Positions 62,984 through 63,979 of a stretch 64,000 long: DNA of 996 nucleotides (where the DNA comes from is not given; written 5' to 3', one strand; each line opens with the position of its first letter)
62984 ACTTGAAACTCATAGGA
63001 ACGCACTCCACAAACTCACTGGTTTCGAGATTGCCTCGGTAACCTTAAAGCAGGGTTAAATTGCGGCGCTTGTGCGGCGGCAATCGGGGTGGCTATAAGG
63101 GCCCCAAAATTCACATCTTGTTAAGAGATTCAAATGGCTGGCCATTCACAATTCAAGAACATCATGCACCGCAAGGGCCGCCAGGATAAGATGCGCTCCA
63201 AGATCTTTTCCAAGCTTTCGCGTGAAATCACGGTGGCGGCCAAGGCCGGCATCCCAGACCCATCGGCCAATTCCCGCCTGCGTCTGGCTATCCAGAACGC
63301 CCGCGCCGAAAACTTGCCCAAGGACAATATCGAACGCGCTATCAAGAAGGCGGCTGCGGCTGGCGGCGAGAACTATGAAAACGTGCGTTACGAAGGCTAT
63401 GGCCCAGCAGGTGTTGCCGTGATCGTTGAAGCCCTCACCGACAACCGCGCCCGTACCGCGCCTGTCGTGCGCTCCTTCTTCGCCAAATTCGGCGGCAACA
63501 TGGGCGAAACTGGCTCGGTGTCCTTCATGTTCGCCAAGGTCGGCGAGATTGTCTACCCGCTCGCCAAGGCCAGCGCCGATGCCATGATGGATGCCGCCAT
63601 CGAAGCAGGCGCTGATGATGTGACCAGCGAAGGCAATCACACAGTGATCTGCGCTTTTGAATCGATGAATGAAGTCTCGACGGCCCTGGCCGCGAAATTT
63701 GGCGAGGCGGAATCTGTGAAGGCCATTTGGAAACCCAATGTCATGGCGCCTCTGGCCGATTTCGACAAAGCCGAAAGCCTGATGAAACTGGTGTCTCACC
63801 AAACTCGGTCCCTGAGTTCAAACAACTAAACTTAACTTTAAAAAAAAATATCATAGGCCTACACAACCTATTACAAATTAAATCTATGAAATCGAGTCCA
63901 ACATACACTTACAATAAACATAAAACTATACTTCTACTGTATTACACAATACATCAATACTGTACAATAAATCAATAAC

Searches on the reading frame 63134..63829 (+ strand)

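Call 23: search_protein_families(library=ncbifam, proteins=[window:63134-63829:+], max_evalue=0.001)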
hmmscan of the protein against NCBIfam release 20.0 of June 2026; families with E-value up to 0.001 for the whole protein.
window:63134-63829:+ (231 aa): 3 families
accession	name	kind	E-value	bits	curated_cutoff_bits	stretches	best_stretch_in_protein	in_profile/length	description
NF001030.0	PRK00110.1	equivalog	6.5e-90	301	243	1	1-221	1-219/245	YebC/PmpR family DNA-binding transcriptional regulator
TIGR01033.1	TIGR01033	subfamily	8.5e-77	258.1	208.75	1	1-221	1-222/238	YebC/PmpR family DNA-binding transcriptional regulator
NF009044.0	PRK12378.1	subfamily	4.8e-66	222.9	196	1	6-220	4-220/239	YebC/PmpR family DNA-binding transcriptional regulator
